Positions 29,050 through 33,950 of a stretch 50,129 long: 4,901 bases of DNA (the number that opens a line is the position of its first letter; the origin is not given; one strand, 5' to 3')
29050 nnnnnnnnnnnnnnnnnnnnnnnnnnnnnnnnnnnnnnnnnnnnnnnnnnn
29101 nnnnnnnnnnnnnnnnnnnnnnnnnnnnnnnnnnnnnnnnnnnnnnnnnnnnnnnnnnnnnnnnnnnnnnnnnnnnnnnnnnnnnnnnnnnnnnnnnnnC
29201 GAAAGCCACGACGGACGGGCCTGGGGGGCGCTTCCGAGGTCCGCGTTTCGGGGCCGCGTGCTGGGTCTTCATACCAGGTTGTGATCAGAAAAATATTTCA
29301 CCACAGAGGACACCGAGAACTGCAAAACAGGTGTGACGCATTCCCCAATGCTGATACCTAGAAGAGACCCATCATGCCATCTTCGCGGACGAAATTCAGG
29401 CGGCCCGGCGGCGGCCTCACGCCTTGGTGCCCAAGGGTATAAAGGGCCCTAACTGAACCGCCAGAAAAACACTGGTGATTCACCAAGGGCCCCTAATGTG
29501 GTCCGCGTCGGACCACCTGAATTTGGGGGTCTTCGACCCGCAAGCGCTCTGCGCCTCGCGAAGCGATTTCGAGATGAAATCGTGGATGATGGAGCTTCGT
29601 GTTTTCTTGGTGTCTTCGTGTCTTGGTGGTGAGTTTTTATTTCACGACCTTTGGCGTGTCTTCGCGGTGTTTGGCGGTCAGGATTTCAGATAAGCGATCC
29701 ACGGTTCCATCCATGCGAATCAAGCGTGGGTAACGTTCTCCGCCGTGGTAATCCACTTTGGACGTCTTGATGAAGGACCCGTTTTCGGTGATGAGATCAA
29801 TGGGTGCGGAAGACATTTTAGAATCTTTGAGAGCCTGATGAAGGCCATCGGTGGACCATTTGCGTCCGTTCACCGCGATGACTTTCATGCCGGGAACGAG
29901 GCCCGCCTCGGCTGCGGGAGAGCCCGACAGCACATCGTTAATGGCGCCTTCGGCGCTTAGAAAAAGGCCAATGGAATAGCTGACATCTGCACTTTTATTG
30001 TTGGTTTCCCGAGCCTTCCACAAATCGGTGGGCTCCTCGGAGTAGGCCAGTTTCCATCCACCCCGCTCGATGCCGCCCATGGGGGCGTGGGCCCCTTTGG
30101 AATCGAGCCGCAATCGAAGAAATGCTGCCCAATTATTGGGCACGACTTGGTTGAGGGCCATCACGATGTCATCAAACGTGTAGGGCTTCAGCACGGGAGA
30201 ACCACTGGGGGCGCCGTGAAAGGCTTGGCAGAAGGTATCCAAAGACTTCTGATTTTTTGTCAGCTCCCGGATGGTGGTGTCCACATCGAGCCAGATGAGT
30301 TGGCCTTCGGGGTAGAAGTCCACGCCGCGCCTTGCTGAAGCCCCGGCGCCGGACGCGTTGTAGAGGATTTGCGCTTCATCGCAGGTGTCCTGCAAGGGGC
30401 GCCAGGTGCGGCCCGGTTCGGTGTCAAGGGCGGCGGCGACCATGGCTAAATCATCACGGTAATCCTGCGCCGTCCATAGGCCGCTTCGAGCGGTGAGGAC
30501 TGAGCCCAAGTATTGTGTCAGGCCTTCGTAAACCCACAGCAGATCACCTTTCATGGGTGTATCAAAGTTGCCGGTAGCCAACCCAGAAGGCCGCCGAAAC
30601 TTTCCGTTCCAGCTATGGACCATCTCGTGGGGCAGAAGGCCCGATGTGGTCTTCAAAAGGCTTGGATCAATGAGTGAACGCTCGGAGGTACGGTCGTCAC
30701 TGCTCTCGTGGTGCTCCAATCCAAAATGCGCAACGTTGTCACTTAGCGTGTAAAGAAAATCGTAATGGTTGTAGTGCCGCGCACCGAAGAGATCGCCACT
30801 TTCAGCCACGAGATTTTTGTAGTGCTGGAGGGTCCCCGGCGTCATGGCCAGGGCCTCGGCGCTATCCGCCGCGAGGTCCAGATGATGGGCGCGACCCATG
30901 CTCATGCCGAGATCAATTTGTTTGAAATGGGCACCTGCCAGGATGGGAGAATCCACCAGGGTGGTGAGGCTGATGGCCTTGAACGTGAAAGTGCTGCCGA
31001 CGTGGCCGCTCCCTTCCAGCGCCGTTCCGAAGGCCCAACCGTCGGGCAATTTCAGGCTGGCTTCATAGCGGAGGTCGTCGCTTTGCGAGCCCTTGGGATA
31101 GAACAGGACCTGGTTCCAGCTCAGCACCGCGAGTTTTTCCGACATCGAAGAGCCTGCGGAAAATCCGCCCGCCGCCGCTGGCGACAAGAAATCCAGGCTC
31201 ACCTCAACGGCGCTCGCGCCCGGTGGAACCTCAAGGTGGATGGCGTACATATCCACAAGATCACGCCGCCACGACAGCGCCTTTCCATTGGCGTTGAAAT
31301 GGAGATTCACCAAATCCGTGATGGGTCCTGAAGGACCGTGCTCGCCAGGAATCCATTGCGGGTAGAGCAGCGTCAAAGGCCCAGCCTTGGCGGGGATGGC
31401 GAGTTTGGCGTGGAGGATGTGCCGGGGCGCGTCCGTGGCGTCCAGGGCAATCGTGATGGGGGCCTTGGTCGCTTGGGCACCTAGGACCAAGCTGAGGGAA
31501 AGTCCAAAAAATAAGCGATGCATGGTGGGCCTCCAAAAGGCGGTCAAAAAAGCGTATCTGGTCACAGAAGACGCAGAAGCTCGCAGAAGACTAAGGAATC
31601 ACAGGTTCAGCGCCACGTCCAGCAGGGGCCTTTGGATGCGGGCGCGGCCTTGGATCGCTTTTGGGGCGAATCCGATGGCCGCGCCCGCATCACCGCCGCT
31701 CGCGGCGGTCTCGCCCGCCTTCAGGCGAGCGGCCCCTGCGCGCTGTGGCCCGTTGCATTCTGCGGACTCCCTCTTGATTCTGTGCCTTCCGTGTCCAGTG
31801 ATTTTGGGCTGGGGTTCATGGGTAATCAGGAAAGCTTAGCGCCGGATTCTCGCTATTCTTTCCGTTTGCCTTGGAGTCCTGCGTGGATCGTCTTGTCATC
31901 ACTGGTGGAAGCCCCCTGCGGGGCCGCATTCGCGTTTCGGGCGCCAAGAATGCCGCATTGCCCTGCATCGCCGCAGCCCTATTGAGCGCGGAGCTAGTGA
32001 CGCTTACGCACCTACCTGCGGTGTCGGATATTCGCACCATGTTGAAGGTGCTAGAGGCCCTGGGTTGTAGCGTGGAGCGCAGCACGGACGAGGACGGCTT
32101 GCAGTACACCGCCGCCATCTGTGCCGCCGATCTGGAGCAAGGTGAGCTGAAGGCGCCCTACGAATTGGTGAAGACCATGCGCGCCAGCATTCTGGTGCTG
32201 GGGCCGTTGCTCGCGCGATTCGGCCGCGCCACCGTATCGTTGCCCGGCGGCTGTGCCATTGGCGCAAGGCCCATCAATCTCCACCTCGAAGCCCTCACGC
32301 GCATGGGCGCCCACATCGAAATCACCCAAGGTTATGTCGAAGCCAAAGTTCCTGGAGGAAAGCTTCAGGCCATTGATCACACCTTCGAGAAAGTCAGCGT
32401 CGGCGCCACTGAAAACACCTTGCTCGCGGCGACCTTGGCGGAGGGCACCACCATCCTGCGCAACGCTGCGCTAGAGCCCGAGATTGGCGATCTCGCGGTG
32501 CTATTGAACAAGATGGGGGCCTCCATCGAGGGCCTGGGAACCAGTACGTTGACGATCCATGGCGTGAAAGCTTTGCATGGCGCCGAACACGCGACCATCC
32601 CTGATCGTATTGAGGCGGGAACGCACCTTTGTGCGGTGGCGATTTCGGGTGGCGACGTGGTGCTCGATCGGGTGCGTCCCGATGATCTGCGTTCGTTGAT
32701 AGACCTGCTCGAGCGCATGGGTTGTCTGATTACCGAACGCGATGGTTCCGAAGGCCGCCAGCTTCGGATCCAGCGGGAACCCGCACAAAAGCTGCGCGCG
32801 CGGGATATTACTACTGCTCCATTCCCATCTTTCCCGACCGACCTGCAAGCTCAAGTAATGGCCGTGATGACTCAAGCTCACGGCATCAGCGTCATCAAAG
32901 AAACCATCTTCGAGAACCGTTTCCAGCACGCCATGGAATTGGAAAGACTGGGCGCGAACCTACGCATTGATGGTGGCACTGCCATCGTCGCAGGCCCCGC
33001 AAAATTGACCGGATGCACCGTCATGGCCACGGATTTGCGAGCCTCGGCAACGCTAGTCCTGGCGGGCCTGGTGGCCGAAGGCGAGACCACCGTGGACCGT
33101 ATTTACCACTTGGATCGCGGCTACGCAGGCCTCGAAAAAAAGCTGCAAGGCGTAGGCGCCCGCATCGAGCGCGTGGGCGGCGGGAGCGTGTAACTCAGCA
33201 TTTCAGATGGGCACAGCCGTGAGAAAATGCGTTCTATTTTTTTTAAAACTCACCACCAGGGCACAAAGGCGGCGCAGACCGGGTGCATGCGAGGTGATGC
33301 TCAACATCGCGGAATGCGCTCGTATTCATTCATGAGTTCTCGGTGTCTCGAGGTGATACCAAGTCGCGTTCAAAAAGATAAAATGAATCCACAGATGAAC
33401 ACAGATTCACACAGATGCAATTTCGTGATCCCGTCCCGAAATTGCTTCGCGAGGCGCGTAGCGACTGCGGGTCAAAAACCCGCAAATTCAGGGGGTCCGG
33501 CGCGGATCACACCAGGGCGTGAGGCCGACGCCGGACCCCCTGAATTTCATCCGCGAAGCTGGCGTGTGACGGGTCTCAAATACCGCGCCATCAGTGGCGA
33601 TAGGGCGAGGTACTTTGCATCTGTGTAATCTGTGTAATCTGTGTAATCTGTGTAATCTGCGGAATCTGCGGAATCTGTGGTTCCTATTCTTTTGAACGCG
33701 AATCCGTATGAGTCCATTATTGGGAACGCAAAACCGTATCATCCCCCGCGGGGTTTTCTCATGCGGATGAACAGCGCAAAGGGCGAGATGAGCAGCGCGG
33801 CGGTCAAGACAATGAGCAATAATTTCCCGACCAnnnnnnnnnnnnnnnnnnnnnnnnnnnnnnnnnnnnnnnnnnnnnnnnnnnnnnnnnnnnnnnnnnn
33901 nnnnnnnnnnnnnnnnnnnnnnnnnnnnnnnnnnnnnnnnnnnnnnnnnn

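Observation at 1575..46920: Dense family of 'word-arm' palindromic elements filling the intergenic gaps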

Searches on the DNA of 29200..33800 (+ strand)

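Call 60: search_rna_families(source=window, start=29200, end=33800, threshold=evalue, max_evalue=1)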
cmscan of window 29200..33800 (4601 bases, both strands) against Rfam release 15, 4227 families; matches with E-value up to 1: 1.
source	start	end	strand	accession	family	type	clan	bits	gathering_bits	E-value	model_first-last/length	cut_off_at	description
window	31634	31692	+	RF03695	MIR6151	Gene; miRNA;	-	27.1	71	0.0051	8-62/71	no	MIR6151 microRNA precursor family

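Call 89: search_dna_similar(query=window:33356-33709:+, collection=plasmids, mode=distant, max_rows=10)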
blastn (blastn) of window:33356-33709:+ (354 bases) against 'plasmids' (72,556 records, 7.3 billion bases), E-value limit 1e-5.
No match.

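Call 90: search_dna_similar(query=window:33356-33709:+, collection=phages, mode=distant, max_rows=10)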
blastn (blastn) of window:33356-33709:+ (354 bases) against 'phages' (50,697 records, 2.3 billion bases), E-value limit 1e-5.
No match.

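Call 94: build_rna_model(alignment_id=A1)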
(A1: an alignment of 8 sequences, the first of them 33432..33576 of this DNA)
Model R1 built from alignment A1 (8 sequences, 146 columns); structure: RNAalifold consensus.
model positions 145; base pairs 47; branch points 2; effective number of sequences 0.75; information 0.59 bits per position. Calibrated on 0.2 Mb of random sequence (short: E-values are rough).
structure used (alignment columns):
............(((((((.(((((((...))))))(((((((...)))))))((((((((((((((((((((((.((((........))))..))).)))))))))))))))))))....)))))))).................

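Call 95: search_with_rna_model(model_id=R1, sources=[window, L005, L015, L024, L008, L019, L021, L014, L025, L026, L028, L030, L033, L035, L036, L037, L038, L039], max_evalue=1)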
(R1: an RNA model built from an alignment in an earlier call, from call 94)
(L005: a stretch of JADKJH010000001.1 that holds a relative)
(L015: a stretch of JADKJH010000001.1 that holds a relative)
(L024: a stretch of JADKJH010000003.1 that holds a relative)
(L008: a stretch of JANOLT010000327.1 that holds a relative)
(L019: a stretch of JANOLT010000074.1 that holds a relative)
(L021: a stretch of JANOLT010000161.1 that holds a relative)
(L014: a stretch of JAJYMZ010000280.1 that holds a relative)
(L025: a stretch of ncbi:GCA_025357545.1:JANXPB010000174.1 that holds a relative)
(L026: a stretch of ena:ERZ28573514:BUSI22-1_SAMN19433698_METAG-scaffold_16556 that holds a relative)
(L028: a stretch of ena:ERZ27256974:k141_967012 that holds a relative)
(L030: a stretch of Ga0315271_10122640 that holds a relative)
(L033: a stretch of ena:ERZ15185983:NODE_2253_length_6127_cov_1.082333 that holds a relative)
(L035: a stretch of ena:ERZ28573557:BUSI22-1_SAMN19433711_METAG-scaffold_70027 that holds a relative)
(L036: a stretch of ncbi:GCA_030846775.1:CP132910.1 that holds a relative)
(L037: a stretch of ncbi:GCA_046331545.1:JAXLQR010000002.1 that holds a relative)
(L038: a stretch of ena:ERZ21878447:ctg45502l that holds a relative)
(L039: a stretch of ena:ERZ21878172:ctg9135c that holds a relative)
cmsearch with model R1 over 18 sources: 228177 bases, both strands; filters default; matches with E-value up to 1: 25.
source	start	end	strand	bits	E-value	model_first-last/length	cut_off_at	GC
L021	892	1036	-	171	1.2e-50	1-145/145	no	0.67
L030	1577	1721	+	164.9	8.8e-49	1-145/145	no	0.65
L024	1673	1817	-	164.3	1.4e-48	1-145/145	no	0.66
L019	195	339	-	163.6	2.3e-48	1-145/145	no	0.64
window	33432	33576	+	161.4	1.1e-47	1-145/145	no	0.65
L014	3056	3200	+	157.4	1.9e-46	1-145/145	no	0.68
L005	3805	3949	+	156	5.5e-46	1-145/145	no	0.69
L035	1939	2084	-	154.7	1.4e-45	1-145/145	no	0.66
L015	4575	4716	-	152.4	7e-45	1-145/145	no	0.69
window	29365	29576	-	109.7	1.5e-31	1-145/145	no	0.6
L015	4604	4664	+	55.5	1.1e-14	53-116/145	no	0.66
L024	1702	1765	+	42.9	9.8e-11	53-116/145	no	0.62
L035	1968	2031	+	41.4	2.8e-10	53-116/145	no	0.69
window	33484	33547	-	41.1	3.5e-10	53-116/145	no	0.66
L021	921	984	+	40.8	4.4e-10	53-116/145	no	0.64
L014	3109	3171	-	38.1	3e-09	53-116/145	no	0.68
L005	3858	3919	-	37.2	5.6e-09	54-115/145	no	0.65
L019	224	287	+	37.2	5.9e-09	53-116/145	no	0.66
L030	1629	1692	-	37.2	5.9e-09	53-116/145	no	0.66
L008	1714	1886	-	23.4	0.00012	1-145/145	no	0.52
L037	17208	17250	-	14.9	0.05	63-106/145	no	0.81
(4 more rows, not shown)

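Call 96: search_with_rna_model(model_id=R1, source=window, start=31500, end=31900, max_evalue=1, show_alignments=1, filters=off)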
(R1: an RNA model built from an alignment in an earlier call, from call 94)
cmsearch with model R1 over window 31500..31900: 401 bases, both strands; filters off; matches with E-value up to 1: 2.
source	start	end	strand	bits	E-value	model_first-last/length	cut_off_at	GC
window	31635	31691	+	25.5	4.6e-08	56-113/145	no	0.7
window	31605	31751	-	19.8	2.7e-06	1-145/145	no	0.74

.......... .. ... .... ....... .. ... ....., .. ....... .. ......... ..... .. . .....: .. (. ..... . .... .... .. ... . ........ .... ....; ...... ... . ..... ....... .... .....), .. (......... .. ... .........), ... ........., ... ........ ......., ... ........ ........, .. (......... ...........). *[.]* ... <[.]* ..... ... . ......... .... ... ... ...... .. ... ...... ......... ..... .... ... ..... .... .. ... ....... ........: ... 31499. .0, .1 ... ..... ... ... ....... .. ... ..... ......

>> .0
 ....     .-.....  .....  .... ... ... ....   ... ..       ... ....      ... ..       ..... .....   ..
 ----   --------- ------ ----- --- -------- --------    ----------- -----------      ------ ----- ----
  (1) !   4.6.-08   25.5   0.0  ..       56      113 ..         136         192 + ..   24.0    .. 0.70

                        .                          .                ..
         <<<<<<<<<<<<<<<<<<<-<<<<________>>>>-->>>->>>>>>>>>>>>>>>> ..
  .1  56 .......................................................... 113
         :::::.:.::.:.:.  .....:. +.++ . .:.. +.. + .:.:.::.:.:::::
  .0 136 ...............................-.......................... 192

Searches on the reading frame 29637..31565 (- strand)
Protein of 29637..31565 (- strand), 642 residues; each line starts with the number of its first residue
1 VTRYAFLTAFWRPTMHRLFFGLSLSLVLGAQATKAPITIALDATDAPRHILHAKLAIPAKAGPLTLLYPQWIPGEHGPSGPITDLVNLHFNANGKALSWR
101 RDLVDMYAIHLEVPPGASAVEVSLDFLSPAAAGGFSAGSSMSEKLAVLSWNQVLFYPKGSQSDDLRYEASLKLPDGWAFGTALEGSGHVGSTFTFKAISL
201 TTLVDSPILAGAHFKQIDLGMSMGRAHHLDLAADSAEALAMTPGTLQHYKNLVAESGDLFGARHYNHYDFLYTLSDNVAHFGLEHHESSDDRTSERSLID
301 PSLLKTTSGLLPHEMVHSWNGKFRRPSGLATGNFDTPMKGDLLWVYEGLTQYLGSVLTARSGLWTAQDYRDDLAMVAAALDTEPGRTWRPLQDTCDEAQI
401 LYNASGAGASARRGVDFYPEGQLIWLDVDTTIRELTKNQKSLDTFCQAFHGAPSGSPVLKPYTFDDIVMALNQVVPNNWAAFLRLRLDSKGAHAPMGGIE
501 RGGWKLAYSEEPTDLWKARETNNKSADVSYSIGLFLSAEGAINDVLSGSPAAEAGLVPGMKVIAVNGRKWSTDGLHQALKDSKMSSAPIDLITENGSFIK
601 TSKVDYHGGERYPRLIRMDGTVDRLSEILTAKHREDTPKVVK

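Call 49: search_protein_families(library=pfam, proteins=[window:29637-31565:-], max_evalue=0.001)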
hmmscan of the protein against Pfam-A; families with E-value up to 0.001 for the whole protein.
window:29637-31565:- (642 aa): 3 families
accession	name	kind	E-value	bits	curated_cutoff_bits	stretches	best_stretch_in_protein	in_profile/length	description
PF05299.18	Peptidase_M61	-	5.1e-32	111.2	22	1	309-424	4-118/118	M61 glycyl aminopeptidase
PF17899.6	Peptidase_M61_N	-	1.5e-30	106.8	23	1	40-212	3-168/168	Peptidase M61 N-terminal domain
PF17820.7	PDZ_6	-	0.0003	20.9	27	1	542-570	2-30/54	PDZ domain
